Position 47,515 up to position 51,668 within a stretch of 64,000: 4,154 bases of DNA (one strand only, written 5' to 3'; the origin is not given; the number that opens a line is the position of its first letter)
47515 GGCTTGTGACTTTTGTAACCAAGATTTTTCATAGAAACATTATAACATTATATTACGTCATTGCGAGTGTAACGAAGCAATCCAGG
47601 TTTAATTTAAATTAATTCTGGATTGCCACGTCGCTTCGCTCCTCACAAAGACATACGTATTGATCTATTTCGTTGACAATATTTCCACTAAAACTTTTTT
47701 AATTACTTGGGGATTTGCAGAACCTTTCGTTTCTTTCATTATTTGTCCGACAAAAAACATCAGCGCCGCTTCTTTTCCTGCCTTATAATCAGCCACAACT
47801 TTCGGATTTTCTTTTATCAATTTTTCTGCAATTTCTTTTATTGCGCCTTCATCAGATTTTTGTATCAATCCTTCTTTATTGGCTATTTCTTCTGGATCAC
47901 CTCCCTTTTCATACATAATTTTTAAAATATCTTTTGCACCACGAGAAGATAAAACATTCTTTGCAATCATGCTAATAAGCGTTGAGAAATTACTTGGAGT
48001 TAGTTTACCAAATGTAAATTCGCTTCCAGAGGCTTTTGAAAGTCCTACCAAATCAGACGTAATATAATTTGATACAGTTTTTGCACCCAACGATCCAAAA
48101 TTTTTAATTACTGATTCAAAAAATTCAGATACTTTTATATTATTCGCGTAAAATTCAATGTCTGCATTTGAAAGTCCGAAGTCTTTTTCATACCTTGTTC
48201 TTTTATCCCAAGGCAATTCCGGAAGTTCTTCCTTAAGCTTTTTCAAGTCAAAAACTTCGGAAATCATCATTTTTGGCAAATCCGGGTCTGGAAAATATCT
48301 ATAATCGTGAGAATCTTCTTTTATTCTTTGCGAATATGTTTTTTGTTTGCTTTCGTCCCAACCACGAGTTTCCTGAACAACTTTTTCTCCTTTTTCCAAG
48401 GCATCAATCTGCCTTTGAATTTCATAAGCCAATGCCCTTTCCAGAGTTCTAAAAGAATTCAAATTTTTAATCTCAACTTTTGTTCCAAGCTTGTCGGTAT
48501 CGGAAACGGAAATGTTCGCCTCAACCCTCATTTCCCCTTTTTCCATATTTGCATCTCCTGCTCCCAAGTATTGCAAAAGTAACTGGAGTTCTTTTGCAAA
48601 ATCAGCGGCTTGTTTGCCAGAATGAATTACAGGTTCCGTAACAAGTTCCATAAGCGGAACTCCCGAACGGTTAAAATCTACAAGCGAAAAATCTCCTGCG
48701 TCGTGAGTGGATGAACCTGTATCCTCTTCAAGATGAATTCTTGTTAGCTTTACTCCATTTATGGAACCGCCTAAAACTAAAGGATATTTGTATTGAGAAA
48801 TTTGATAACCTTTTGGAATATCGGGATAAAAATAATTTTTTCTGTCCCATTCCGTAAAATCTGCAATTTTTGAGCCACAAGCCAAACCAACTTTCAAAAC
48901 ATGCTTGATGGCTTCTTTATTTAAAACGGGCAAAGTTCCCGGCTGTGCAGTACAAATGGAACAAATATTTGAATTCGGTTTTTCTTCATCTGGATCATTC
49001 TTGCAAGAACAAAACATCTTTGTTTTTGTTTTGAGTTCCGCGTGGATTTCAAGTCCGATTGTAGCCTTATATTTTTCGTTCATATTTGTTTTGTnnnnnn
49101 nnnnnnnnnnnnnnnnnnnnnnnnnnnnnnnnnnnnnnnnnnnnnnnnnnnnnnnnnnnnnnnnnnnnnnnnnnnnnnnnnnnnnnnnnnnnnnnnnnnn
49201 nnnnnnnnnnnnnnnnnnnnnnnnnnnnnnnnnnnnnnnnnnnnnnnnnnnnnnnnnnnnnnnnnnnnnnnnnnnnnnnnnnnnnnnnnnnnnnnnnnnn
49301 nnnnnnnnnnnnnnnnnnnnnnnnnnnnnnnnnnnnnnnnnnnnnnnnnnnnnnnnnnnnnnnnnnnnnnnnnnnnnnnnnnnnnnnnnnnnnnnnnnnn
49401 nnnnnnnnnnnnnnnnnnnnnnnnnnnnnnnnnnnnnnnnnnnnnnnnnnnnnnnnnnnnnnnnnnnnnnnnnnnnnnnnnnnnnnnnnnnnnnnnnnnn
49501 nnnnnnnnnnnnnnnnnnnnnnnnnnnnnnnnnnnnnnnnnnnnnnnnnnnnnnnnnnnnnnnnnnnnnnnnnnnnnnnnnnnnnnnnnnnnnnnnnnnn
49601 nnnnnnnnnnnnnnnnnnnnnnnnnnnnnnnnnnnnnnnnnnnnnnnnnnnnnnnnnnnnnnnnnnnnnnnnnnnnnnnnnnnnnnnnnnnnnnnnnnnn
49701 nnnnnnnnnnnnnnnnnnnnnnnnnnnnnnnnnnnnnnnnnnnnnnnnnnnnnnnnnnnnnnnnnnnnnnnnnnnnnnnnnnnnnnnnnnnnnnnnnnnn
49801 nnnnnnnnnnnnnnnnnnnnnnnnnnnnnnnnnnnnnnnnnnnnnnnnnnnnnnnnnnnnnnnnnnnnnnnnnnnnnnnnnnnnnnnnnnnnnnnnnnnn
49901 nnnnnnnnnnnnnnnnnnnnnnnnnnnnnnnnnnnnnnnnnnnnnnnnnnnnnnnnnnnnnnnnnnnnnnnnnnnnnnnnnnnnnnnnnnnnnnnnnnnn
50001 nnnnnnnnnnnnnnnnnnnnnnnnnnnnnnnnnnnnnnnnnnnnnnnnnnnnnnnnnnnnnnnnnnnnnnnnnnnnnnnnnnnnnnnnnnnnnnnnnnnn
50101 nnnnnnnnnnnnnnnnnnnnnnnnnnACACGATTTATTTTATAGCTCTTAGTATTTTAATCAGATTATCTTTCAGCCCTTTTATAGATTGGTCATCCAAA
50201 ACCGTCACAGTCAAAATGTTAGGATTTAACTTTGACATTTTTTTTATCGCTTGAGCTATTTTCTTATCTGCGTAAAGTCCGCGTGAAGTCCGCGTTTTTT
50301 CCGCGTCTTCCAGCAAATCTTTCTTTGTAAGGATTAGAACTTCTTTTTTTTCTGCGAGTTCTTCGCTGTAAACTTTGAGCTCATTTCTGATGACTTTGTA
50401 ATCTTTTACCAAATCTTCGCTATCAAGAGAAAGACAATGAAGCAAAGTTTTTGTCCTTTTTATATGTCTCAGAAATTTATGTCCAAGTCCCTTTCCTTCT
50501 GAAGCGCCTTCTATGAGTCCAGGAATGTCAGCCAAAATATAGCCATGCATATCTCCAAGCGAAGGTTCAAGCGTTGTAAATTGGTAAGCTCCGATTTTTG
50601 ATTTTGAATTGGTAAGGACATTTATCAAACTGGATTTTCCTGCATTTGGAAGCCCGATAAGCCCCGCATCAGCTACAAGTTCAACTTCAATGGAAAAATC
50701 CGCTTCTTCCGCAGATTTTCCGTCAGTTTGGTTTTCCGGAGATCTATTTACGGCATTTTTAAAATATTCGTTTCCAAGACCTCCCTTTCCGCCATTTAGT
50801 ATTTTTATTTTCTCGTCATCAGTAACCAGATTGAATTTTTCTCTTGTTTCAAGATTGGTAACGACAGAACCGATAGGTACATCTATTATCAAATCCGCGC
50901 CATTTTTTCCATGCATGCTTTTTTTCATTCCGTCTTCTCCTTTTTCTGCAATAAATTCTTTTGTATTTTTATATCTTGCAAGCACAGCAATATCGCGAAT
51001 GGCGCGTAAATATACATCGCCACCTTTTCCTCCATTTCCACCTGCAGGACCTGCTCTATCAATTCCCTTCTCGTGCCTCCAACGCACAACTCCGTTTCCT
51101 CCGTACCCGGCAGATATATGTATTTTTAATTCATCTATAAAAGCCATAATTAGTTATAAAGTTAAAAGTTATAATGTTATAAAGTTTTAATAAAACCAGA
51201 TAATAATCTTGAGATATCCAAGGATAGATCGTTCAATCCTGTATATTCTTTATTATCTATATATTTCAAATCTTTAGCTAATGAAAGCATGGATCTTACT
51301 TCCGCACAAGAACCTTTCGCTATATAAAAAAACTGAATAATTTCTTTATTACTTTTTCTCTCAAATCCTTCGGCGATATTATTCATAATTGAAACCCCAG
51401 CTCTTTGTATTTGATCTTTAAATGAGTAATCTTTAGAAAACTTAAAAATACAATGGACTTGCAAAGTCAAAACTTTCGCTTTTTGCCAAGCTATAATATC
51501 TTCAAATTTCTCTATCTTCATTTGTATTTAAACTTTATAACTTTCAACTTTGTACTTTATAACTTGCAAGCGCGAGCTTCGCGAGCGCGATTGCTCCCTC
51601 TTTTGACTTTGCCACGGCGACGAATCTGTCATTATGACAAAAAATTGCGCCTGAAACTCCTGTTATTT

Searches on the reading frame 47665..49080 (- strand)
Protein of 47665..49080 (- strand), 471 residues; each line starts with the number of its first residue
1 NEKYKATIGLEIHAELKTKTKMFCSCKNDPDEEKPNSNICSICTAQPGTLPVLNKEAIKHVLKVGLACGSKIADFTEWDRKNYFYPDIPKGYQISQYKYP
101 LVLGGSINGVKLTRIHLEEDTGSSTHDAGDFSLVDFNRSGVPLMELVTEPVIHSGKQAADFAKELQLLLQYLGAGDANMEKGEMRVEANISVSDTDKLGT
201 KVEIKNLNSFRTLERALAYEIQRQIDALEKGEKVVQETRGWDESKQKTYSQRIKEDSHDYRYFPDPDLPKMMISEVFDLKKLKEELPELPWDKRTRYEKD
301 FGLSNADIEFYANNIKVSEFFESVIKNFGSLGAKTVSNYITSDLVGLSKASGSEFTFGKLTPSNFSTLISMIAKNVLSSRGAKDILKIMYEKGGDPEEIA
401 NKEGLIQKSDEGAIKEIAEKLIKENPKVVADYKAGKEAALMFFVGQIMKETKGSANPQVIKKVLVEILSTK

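Call 59: search_protein_families(library=pfam, proteins=[window:47665-49080:-], max_evalue=0.001)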
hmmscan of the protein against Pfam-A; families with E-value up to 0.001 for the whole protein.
window:47665-49080:- (471 aa): 2 families
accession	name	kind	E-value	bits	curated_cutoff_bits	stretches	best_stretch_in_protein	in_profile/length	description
PF02934.20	GatB_N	-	1.5e-106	356.1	23.4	1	7-275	2-273/277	GatB/GatE catalytic domain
PF02637.23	GatB_Yqey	-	1.7e-41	142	27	1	319-468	1-148/148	GatB domain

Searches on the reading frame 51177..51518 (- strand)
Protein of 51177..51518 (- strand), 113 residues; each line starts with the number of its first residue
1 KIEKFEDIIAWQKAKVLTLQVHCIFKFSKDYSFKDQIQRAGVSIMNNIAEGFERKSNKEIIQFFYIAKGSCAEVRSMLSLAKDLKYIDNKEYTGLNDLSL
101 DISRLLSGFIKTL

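Call 72: search_protein_families(library=pfam, proteins=[window:51177-51518:-], max_evalue=0.001)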
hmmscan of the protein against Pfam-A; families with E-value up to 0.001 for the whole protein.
window:51177-51518:- (113 aa): 1 family
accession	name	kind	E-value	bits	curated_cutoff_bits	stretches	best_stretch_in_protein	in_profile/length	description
PF05635.17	23S_rRNA_IVP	-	3.8e-33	114.3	33.8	1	6-108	1-106/106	23S rRNA-intervening sequence protein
